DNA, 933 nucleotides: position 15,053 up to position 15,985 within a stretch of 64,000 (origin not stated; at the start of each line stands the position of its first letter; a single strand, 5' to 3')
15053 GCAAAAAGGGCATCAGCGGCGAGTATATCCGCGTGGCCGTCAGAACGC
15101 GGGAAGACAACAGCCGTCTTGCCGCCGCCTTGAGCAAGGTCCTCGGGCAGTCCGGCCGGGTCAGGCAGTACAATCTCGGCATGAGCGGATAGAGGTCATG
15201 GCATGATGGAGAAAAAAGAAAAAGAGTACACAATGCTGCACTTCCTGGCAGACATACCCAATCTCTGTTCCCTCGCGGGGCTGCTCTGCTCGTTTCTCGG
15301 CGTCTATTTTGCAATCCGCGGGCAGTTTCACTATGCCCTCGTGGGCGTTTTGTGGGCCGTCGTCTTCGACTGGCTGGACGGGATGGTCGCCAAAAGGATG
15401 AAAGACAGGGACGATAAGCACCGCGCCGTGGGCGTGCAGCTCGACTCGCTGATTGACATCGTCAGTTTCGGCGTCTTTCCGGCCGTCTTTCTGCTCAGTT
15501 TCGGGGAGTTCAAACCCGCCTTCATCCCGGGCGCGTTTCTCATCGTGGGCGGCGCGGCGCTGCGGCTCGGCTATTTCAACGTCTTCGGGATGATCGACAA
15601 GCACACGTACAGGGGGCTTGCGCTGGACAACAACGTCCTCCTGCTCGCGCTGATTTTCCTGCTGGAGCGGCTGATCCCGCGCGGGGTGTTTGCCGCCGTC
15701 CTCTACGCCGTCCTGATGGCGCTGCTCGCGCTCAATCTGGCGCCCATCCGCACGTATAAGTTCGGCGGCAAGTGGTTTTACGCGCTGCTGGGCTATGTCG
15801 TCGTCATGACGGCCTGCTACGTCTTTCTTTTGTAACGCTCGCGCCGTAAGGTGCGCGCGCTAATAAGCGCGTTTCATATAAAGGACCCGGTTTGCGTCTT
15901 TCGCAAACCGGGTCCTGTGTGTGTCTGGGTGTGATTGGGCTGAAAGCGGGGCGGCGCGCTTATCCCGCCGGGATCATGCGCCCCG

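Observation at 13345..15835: Two-gene candidate pathway for an amino-alcohol phospholipid via a CDP-amino-alcohol (Kennedy-like) route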

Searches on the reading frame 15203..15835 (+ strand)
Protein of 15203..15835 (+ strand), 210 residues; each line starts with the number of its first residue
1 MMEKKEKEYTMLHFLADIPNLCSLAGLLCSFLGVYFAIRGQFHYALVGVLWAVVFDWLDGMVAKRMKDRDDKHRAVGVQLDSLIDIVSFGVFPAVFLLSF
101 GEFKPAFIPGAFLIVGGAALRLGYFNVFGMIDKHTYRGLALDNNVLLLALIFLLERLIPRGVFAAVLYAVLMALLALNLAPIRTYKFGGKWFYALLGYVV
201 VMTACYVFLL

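Call 3: search_protein_families(library=pfam, proteins=[window:15203-15835:+], max_evalue=0.01)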
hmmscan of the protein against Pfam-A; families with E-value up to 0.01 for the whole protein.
window:15203-15835:+ (210 aa): 1 family
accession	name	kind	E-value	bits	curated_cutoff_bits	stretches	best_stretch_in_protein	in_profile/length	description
PF01066.26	CDP-OH_P_transf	-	6e-09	36.9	22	1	18-163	3-138/152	CDP-alcohol phosphatidyltransferase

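Call 4: search_protein_families(library=ncbifam, proteins=[window:15203-15835:+], max_evalue=0.01)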
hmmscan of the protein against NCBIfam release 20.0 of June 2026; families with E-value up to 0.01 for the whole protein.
window:15203-15835:+ (210 aa): 10 families
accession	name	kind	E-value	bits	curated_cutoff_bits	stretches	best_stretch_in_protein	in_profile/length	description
NF038087.1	arch_ser_synth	exception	5e-24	85.1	240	1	17-191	5-176/216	archaetidylserine synthase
TIGR00473.1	pssA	equivalog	1.7e-20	73.7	107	1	27-172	5-146/153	CDP-diacylglycerol--serine O-phosphatidyltransferase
TIGR04217.1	archae_ser_T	exception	1.8e-17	63.9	200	1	17-182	8-166/221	archaetidylserine synthase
NF038086.1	anchor_synt_A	exception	1.5e-08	34.7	200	1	43-99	33-84/222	protein sorting system archaetidylserine synthase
NF045884.1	PhCholSynAgro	equivalog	5.7e-06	26.4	350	1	24-186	18-178/235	phosphatidylcholine synthase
NF045886.1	PhCholSynLeg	equivalog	3.3e-05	23.5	440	1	2-123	1-119/250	phosphatidylcholine synthase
NF040950.1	archin_ph_syn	equivalog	4.8e-05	23.3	180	1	17-115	24-118/191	archaetidylinositol phosphate synthase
NF045885.1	PhCholSynBorr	equivalog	0.0001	22.3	400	1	22-158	15-151/234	phosphatidylcholine synthase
NF045883.1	PIPSynth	equivalog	0.0012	18.6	170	1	20-99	26-103/197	phosphatidylinositol phosphate synthase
NF045887.1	PhCholSynPs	equivalog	0.0023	17.6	300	1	25-187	21-181/235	phosphatidylcholine synthase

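Call 7: search_solved_structures(query=window:15203-15835:+, max_evalue=0.1, show_alignments=3)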
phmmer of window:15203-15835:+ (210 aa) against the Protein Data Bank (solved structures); distinct sequences matched with E-value up to 0.1: 2.
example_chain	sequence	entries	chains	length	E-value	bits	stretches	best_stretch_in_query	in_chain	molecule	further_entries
7pow_A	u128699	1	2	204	4e-07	33.5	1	49-193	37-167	CDP-diacylglycerol--serine O-phosphatidyltransferase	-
7b1k_A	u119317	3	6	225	6.8e-07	32.8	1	49-192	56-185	CDP-diacylglycerol--serine O-phosphatidyltransferase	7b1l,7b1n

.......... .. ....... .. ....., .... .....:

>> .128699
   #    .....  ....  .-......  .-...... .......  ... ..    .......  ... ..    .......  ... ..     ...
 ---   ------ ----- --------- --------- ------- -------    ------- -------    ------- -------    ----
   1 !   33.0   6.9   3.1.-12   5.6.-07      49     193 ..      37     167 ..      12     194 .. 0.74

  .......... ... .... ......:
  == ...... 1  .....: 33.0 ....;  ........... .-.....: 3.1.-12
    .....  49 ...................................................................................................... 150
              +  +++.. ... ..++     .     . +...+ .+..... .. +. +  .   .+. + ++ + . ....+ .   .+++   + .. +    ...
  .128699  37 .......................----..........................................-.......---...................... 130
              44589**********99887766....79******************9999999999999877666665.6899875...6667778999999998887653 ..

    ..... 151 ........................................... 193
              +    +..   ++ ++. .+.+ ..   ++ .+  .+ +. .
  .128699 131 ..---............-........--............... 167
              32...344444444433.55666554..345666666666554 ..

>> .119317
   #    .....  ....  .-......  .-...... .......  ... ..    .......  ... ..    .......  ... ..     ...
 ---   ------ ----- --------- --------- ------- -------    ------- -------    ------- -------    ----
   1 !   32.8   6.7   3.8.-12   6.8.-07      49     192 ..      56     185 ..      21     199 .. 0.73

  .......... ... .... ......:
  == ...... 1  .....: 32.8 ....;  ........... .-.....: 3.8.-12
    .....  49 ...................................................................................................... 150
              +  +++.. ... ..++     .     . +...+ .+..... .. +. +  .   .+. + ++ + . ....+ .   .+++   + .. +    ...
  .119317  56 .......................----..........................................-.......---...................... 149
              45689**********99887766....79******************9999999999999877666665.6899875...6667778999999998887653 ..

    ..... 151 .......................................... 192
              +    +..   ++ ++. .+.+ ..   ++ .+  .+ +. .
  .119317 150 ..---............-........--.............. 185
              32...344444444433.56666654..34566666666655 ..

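Call 16: find_homologous_proteins(query=window:15203-15835:+, max_evalue=0.00001)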
Query window:15203-15835:+ (210 aa): 2335 proteins with E <= 0.00001 among 5416 candidates; the best 120 are listed.
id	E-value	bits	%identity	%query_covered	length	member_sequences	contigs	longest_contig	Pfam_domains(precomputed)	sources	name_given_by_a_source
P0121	4.2e-131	453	100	100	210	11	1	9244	PF01066.27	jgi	-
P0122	9.1e-118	410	89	100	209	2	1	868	PF01066.27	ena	-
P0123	2.4e-111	389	82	100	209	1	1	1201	PF01066.27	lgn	-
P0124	2.1e-106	373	81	100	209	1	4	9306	PF01066.27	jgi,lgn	jgi:CDP-diacylglycerol--serine O-phosphatidyltransferase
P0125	3.5e-95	336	75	99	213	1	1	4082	PF01066.27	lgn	-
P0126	6.9e-95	335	75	97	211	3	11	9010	PF01066.27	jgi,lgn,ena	-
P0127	6.6e-90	319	70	93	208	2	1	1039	PF01066.27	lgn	-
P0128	1.8e-89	317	66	99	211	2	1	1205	PF01066.27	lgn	-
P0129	2.7e-89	317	65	99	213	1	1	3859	PF01066.27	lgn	-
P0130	4.0e-89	316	65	99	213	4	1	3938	PF01066.27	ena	-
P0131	4.2e-89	316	64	100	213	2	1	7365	PF01066.27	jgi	-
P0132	3.1e-88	313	66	100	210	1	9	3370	PF01066.27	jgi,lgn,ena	jgi:CDP-diacylglycerol--serine O-phosphatidyltransferase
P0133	7.1e-88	312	65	98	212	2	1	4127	PF01066.27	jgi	-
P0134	7.6e-88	312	66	99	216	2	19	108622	PF01066.27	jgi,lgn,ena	-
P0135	3.9e-87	310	64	98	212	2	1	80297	PF01066.27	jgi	-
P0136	6.3e-87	309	67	95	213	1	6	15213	PF01066.27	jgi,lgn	jgi:CDP-diacylglycerol--serine O-phosphatidyltransferase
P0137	6.6e-87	309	64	98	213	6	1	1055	PF01066.27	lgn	-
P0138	7.7e-87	309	64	98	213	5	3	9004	PF01066.27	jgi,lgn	jgi:CDP-diacylglycerol--serine O-phosphatidyltransferase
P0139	2.7e-86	307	63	97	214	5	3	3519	PF01066.27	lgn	-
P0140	3.6e-86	307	62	99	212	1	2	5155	PF01066.27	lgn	-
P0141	5.1e-86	306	63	98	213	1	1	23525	PF01066.27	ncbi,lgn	-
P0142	1.0e-85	305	64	100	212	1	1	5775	PF01066.27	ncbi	-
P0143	2.4e-85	304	65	98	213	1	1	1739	PF01066.27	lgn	-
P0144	2.6e-85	304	65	100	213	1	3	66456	PF01066.27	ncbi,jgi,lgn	jgi:CDP-diacylglycerol--serine O-phosphatidyltransferase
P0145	3.1e-85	304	64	97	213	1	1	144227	PF01066.27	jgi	-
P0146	6.7e-85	302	63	99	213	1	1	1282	PF01066.27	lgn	-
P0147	1.2e-84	302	62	99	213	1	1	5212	PF01066.27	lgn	-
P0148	1.3e-84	301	66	93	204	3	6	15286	PF01066.27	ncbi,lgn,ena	-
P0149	2.2e-84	301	66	97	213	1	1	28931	PF01066.27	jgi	-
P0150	2.5e-84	301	63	99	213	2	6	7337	PF01066.27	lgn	-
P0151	5.1e-84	300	63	98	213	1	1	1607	PF01066.27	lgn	-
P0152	5.9e-84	299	64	97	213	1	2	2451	PF01066.27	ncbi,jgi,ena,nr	ncbi:MAG TPA: CDP-alcohol phosphatidyltransferase family protein [Mobilitalea sp.]|nr:CDP-alcohol ph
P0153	6.3e-84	299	63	98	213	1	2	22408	PF01066.27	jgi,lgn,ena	-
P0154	6.7e-84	299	64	97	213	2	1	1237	PF01066.27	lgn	-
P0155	6.9e-84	299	63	99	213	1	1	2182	PF01066.27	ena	-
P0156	9.1e-84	299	64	96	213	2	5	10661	PF01066.27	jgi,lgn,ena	jgi:CDP-diacylglycerol--serine O-phosphatidyltransferase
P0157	1.5e-83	298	60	98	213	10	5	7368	PF01066.27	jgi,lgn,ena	-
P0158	2.3e-83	297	62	97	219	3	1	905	PF01066.27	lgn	-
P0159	2.6e-83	297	63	98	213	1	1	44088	PF01066.27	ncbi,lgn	ncbi:MAG: CDP-alcohol phosphatidyltransferase family protein [Eubacteriales bacterium]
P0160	4.5e-83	296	61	98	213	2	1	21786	PF01066.27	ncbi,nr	ncbi:MAG: CDP-alcohol phosphatidyltransferase family protein [Desulfotomaculaceae bacterium]|nr:CDP-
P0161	7.0e-83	296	62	99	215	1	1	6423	PF01066.27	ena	-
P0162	7.3e-83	296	63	99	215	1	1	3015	PF01066.27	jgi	-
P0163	9.3e-83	295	62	98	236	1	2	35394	PF01066.27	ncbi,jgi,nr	ncbi:MAG: CDP-alcohol phosphatidyltransferase family protein [Spirochaetaceae bacterium]|jgi:phospha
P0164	1.1e-82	295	65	97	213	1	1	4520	PF01066.27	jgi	-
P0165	1.2e-82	295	60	99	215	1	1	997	PF01066.27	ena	-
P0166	2.1e-82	294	62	98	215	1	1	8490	PF01066.27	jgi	-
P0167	2.7e-82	294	61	98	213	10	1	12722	PF01066.27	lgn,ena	-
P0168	2.8e-82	294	66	95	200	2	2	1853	PF01066.27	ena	-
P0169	4.8e-82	293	62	99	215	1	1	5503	PF01066.27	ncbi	-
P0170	4.9e-82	293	62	99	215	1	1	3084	PF01066.27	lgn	-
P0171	5.4e-82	293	62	99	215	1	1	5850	PF01066.27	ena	-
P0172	6.5e-82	293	60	98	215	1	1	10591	PF01066.27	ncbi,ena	-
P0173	6.6e-82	293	62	99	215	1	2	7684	PF01066.27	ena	-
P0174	8.7e-82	292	63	95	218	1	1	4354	PF01066.27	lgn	-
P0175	9.5e-82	292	63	97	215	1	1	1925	PF01066.27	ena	-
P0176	1.0e-81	292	59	98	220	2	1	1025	PF01066.27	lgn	-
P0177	1.0e-81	292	62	99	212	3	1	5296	PF01066.27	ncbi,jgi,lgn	jgi:CDP-diacylglycerol--serine O-phosphatidyltransferase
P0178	1.1e-81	292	60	99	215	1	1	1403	PF01066.27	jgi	-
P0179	1.1e-81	292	63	97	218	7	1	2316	PF01066.27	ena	-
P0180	1.2e-81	292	62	99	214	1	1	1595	PF01066.27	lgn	-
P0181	1.2e-81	292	63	97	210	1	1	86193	PF01066.27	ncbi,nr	ncbi:MAG: CDP-alcohol phosphatidyltransferase [Firmicutes bacterium ADurb.Bin193]|nr:MAG: CDP-alcoho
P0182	1.3e-81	292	61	100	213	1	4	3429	PF01066.27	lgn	-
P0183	1.5e-81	292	64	97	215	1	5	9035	PF01066.27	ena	-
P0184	2.0e-81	291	62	97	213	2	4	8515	PF01066.27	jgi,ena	-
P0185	2.1e-81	291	61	98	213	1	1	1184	PF01066.27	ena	-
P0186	3.4e-81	290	63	95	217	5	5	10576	PF01066.27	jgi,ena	jgi:phosphatidylserine synthase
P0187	6.5e-81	289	60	97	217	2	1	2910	PF01066.27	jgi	jgi:CDP-diacylglycerol--serine O-phosphatidyltransferase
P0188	7.5e-81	289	61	99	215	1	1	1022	PF01066.27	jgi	jgi:phosphatidylserine synthase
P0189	8.8e-81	289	60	99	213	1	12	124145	PF01066.27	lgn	-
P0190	1.1e-80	289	63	97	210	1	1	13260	PF01066.27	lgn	-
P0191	1.2e-80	288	64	95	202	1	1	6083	PF01066.27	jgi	-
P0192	1.2e-80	288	64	95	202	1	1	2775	PF01066.27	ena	-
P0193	1.5e-80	288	61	99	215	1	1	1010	PF01066.27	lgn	-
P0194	1.5e-80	288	64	100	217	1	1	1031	PF01066.27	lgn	-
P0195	1.6e-80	288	61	99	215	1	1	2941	PF01066.27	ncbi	-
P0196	1.6e-80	288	64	97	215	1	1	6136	PF01066.27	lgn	-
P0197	1.8e-80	288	64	97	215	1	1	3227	PF01066.27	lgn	-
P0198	1.8e-80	288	61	99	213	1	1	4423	PF01066.27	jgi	-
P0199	2.4e-80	288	62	97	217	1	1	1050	PF01066.27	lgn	-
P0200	2.7e-80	287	63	97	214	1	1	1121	PF01066.27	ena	-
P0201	2.8e-80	287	62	98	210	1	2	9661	PF01066.27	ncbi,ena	-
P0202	2.8e-80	287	60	97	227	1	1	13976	PF01066.27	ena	-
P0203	3.1e-80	287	63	96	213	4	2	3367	PF01066.27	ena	-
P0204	3.2e-80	287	64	98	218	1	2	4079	PF01066.27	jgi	-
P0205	3.4e-80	287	64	95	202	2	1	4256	PF01066.27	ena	-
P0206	4.0e-80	287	64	97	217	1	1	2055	PF01066.27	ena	-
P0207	4.0e-80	287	63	100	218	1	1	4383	PF01066.27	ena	-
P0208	4.3e-80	287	63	98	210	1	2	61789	PF01066.27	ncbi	-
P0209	5.0e-80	287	62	97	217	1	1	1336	PF01066.27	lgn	-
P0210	5.2e-80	286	62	97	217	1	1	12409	PF01066.27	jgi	-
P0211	5.7e-80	286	62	94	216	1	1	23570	PF01066.27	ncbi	-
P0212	5.8e-80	286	63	100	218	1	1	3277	PF01066.27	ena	-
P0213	6.8e-80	286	60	99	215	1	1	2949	PF01066.27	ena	-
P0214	7.0e-80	286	62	97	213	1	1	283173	PF01066.27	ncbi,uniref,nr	ncbi:CDP-alcohol phosphatidyltransferase [Candidatus Desulfarcum epimagneticum]|uniref:CDP-alcohol p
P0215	7.2e-80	286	61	98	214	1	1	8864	PF01066.27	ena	-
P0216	8.0e-80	286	62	97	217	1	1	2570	PF01066.27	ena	-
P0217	8.2e-80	286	63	100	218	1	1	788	PF01066.27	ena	-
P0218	8.9e-80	286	62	97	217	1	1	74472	PF01066.27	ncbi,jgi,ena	-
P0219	9.5e-80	286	61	97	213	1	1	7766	PF01066.27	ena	-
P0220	1.0e-79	285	63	98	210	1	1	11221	PF01066.27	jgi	jgi:CDP-diacylglycerol--serine O-phosphatidyltransferase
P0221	1.1e-79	285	60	99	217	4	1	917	PF01066.27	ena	-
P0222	1.1e-79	285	63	96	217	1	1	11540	PF01066.27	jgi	-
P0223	1.1e-79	285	62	97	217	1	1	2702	PF01066.27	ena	-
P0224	1.2e-79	285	62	97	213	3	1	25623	PF01066.27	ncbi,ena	-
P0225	1.2e-79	285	64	98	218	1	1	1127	PF01066.27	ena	-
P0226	1.2e-79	285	60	97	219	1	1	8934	PF01066.27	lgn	-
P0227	1.3e-79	285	64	98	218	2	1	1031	PF01066.27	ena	-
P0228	1.4e-79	285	63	97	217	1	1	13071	PF01066.27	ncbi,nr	ncbi:MAG: CDP-alcohol phosphatidyltransferase family protein [Deltaproteobacteria bacterium]|nr:CDP-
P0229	1.4e-79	285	62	97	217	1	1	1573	PF01066.27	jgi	-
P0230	1.4e-79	285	62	97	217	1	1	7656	PF01066.27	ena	-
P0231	1.5e-79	285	63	97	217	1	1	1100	PF01066.27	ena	-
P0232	1.5e-79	285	64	98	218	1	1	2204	PF01066.27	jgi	-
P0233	2.0e-79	285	62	97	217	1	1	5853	PF01066.27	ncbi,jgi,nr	ncbi:MAG: CDP-alcohol phosphatidyltransferase family protein [Deltaproteobacteria bacterium]|nr:CDP-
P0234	2.2e-79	284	61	97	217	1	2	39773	PF01066.27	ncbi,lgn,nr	ncbi:MAG: CDP-alcohol phosphatidyltransferase family protein [Desulfosarcina sp.]|nr:CDP-alcohol pho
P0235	2.2e-79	284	64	98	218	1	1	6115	PF01066.27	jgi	-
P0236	2.3e-79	284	60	98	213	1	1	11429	PF01066.27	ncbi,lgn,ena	-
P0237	2.4e-79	284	62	99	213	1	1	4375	PF01066.27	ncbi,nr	ncbi:MAG: CDP-alcohol phosphatidyltransferase family protein [Thermodesulfobacteriota bacterium]|nr:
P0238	2.7e-79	284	60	99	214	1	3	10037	PF01066.27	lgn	-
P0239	2.7e-79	284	61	97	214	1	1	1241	PF01066.27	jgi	jgi:CDP-diacylglycerol--serine O-phosphatidyltransferase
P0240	2.7e-79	284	61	98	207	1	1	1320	PF01066.27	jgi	jgi:CDP-diacylglycerol---serine O-phosphatidyltransferase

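Call 17: find_encoding_contigs(protein=P0214, flank=8000, max_places=2)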
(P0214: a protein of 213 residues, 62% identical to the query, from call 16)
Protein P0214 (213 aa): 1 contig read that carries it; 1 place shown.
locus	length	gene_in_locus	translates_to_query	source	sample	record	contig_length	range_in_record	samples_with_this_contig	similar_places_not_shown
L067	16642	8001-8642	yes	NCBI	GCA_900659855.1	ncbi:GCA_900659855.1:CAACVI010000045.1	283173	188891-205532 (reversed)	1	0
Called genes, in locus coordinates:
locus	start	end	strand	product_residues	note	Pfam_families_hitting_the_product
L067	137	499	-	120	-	PF05534:HicB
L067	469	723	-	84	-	PF07927:HicA_toxin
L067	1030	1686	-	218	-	PF07796:DUF1638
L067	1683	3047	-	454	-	PF01266:DAO (faint), PF07992:Pyr_redox_2, PF00070:Pyr_redox, PF02852:Pyr_redox_dim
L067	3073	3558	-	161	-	PF12641:Flavodoxin_3, PF12724:Flavodoxin_5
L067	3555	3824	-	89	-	PF01206:TusA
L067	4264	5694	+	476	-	PF00989:PAS, PF13188:PAS_8, PF13426:PAS_9, PF00158:Sigma54_activat, PF14532:Sigma54_activ_2, PF07728:AAA_5 (weak), PF25601:AAA_lid_14, PF02954:HTH_8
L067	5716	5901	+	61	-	-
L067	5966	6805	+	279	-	PF00483:NTP_transferase, PF12804:NTP_transf_3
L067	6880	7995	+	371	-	PF00155:Aminotran_1_2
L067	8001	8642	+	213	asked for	PF01066:CDP-OH_P_transf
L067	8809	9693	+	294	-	PF04055:Radical_SAM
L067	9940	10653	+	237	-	PF08843:AbiEii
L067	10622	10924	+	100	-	-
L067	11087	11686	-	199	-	PF06414:Zeta_toxin, PF13238:AAA_18 (weak), PF13671:AAA_33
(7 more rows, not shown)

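Call 18: find_encoding_contigs(protein=P0163, flank=8000, max_places=2)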
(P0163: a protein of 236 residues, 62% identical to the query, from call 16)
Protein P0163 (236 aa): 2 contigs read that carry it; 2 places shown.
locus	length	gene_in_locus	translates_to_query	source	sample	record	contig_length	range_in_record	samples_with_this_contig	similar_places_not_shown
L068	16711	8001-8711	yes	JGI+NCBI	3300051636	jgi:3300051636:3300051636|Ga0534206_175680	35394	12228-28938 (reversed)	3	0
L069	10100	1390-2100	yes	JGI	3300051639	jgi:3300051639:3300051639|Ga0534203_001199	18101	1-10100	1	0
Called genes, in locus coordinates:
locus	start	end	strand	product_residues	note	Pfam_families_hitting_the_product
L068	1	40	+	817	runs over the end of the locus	PF22666:Glyco_hydro_2_N2, PF00703:Glyco_hydro_2, PF17786:Mannosidase_ig, PF17753:Ig_mannosidase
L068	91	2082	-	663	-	-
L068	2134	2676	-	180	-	-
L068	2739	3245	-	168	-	PF00156:Pribosyltran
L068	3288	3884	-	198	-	PF01648:ACPS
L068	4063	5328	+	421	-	PF00109:ketoacyl-synt, PF00108:Thiolase_N (faint), PF02801:Ketoacyl-synt_C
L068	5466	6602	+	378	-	PF13185:GAF_2 (weak), PF00990:GGDEF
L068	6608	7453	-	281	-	PF00149:Metallophos, PF12850:Metallophos_2 (weak)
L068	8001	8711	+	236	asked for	PF01066:CDP-OH_P_transf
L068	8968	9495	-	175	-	PF07977:FabA, PF22818:ApeI-like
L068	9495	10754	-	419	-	PF01212:Beta_elim_lyase (faint), PF00155:Aminotran_1_2, PF01053:Cys_Met_Meta_PP (weak)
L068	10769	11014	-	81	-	PF00550:PP-binding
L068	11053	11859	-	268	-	PF00106:adh_short, PF08659:KR (faint), PF13561:adh_short_C2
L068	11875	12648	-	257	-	PF00378:ECH_1, PF16113:ECH_2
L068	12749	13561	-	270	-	PF00378:ECH_1, PF16113:ECH_2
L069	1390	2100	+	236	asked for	PF01066:CDP-OH_P_transf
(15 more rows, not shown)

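Call 19: find_encoding_contigs(protein=P0234, flank=8000, max_places=2)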
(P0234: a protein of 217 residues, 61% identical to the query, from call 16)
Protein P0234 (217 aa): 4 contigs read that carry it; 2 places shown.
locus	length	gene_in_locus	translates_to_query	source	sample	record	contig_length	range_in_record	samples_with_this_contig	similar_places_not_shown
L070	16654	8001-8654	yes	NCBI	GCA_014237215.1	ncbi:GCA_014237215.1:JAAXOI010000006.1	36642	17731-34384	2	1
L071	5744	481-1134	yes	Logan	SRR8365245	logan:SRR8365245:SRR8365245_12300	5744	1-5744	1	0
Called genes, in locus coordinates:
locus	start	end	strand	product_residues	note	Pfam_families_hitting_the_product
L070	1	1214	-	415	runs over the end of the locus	PF12704:MacB_PCD, PF02687:FtsX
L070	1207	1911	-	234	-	PF02463:SMC_N, PF00005:ABC_tran, PF13304:AAA_21 (weak)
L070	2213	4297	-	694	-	PF00111:Fer2, PF17650:RACo_linker, PF17651:Raco_middle, PF14574:RACo_C_ter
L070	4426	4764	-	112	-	PF00085:Thioredoxin, PF13098:Thioredoxin_2 (weak)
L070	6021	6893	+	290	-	PF00483:NTP_transferase, PF12804:NTP_transf_3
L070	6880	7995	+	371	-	PF00155:Aminotran_1_2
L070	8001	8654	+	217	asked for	PF01066:CDP-OH_P_transf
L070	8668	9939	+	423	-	-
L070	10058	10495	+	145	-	PF00158:Sigma54_activat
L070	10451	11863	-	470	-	PF02321:OEP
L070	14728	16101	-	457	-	PF25917:BSH_RND (weak), PF25973:BSH_CzcB (weak)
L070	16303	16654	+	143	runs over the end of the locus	PF22166:WHD_ArnR1 (weak), PF12802:MarR_2, PF01047:MarR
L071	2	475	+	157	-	?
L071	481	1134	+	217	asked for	PF01066:CDP-OH_P_transf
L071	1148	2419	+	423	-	-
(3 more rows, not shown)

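Call 35: find_related_loci(query=A1, collection=metagenome_contigs, flank=6000)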
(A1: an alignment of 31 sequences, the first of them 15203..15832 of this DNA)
Query A1 (210 aa) in metagenome_contigs; peptide patterns used: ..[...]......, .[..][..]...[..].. (x = any residue, [..] = any of these).
600 stretches matched a pattern (row limit reached: there are more); 333 encode a relative of the query (tblastn E <= 1e-3); the best 80 are kept; 80 distinct loci.
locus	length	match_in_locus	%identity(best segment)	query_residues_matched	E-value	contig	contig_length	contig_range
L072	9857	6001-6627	85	2-210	1e-112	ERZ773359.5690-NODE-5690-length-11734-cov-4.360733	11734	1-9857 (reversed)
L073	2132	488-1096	67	4-206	9e-100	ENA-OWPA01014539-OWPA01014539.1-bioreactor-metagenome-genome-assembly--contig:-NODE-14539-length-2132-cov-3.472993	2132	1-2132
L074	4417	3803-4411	67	4-206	1e-95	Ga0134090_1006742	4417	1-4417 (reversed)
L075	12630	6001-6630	100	1-210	2e-136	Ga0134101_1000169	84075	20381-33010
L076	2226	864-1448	70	4-198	7e-97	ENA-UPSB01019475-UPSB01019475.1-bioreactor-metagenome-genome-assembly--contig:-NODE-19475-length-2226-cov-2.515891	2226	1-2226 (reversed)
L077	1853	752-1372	65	3-209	2e-97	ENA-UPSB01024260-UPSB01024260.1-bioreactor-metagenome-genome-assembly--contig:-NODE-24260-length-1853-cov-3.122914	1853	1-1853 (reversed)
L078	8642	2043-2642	67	4-203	6e-92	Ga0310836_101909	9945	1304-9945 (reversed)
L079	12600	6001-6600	67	4-203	6e-92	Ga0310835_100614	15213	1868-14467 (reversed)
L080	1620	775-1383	64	4-206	4e-95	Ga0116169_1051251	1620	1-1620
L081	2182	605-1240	63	2-209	3e-93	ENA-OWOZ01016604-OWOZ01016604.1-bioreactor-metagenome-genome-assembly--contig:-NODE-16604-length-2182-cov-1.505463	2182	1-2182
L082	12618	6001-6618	60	4-209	1e-88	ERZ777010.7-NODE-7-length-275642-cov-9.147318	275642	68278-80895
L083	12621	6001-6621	60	3-209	4e-87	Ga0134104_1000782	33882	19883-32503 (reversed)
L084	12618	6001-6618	63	1-206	1e-86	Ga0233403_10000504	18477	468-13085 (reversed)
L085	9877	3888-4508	59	3-209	1e-85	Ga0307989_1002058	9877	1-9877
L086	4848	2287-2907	60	3-209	4e-85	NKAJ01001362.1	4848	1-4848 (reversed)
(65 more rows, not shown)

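Call 38: search_protein_families(library=pfam, max_evalue=0.01, proteins=[L070:6021-6890:+, L070:6880-7992:+, L070:8668-9936:+])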
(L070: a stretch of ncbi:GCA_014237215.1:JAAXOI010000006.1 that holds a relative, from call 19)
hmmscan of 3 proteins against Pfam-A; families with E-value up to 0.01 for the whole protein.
L070:6021-6890:+ (290 aa): 2 families
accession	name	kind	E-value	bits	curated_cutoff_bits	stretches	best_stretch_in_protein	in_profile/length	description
PF00483.29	NTP_transferase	-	2.3e-11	44.2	21.2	1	16-130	2-120/245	Nucleotidyl transferase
PF12804.13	NTP_transf_3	-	2.2e-08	34.9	27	1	16-132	1-108/160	MobA-like NTP transferase domain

L070:6880-7992:+ (371 aa): 1 family
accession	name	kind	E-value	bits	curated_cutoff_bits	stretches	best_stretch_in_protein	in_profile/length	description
PF00155.27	Aminotran_1_2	-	1.5e-30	107.1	19.7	1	60-360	45-361/361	Aminotransferase class I and II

L070:8668-9936:+ (423 aa): 1 family
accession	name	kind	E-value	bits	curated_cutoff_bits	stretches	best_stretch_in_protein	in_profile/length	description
PF02655.19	ATP-grasp_3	-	8.1e-05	23.2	23.2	1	192-330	32-160/160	ATP-grasp domain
